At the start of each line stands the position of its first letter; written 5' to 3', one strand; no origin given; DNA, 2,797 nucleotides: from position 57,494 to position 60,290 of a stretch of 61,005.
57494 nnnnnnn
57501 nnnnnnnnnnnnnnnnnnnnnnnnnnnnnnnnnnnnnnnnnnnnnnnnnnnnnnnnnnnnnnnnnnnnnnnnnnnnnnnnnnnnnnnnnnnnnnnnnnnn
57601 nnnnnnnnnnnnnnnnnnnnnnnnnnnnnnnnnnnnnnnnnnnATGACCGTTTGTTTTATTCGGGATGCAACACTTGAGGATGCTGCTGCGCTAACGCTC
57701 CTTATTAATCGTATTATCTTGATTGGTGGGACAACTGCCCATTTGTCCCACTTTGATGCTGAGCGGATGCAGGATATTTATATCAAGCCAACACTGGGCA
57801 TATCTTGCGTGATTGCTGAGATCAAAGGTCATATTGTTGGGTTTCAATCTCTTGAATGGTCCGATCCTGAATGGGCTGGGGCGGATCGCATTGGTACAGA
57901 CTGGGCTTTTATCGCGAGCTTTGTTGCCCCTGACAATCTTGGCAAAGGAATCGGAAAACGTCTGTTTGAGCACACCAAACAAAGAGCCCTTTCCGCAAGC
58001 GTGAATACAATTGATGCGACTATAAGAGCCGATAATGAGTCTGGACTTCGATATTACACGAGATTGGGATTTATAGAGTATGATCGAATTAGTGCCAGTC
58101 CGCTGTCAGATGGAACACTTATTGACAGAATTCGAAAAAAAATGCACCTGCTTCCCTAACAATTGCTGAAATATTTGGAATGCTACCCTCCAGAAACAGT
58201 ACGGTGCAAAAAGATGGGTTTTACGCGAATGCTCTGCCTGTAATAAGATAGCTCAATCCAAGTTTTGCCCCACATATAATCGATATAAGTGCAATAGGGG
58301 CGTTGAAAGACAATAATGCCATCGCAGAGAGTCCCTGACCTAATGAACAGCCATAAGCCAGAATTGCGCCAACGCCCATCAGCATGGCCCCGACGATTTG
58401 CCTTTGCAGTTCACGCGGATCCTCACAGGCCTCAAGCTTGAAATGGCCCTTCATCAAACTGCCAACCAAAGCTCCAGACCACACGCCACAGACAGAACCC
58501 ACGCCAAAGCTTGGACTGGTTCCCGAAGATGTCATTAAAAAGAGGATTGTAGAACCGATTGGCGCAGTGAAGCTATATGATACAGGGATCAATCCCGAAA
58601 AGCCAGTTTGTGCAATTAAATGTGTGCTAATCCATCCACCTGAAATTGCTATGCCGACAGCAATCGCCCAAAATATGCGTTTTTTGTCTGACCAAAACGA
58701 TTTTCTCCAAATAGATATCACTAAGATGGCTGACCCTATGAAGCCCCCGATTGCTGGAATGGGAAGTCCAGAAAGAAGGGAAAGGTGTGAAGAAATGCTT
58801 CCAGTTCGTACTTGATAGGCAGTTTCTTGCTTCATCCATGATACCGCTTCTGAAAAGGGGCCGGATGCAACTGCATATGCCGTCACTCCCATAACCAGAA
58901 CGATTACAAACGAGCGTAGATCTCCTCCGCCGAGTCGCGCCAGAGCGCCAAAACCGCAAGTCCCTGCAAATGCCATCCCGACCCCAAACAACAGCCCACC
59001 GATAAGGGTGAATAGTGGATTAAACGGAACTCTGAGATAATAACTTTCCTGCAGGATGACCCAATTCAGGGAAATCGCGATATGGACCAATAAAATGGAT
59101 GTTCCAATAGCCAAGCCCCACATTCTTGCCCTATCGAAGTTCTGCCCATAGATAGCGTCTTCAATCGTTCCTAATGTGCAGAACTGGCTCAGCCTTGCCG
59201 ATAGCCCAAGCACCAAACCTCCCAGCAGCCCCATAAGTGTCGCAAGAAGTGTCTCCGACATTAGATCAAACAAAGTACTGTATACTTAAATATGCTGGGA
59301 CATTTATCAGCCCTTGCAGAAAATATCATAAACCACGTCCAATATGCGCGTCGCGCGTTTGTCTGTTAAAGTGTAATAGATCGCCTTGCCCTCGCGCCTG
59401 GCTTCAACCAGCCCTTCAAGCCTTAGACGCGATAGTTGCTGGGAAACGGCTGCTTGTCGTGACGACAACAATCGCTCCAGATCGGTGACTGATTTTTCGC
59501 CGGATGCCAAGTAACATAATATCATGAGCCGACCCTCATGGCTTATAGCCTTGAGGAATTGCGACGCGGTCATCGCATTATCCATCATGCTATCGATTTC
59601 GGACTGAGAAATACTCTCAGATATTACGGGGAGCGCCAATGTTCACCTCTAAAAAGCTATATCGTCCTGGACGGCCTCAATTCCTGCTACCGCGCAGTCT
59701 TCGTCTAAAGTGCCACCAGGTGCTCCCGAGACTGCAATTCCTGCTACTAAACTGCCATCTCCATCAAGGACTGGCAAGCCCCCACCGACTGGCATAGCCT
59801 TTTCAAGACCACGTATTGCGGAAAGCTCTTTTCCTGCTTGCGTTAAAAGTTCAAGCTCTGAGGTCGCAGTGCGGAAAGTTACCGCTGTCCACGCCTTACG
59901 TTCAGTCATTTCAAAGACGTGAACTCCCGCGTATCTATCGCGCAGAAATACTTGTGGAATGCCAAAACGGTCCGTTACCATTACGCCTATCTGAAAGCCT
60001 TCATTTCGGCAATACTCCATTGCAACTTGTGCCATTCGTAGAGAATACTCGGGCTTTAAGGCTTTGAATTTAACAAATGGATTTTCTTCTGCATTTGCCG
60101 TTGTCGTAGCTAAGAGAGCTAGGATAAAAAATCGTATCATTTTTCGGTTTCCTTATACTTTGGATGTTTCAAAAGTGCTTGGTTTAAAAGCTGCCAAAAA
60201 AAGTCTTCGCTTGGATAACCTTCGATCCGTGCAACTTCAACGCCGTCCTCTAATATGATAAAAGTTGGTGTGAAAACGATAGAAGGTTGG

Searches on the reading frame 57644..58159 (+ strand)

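Call 44: search_protein_families(library=pfam, proteins=[window:57644-58159:+])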
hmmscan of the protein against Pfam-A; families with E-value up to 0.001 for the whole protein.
window:57644-58159:+ (171 aa): 3 families
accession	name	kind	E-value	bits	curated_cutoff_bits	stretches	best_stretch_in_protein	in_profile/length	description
PF00583.31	Acetyltransf_1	-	5.2e-11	43.3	20.7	1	42-143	24-116/116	Acetyltransferase (GNAT) family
PF13508.13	Acetyltransf_7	-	2.7e-09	37.7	27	1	54-144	4-83/84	Acetyltransferase (GNAT) domain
PF13673.13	Acetyltransf_10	-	3.9e-07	30.5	23.6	1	57-147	35-111/128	Acetyltransferase (GNAT) domain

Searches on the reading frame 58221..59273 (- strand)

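Call 44: search_protein_families(library=pfam, proteins=[window:58221-59273:-])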
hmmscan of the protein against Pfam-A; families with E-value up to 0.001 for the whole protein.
window:58221-59273:- (350 aa): 1 family
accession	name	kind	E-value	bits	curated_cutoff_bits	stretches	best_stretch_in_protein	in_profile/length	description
PF04143.19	Sulf_transp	-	3.2e-54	185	27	1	29-336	2-308/310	Sulphur transport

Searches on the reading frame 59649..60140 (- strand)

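Call 44: search_protein_families(library=pfam, proteins=[window:59649-60140:-])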
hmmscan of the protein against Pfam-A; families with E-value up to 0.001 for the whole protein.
window:59649-60140:- (163 aa): 1 family
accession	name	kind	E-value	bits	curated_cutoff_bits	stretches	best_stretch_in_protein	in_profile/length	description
PF03928.20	HbpS-like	-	2.9e-24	86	25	1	33-155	6-128/128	Haem degrading protein HbpS-like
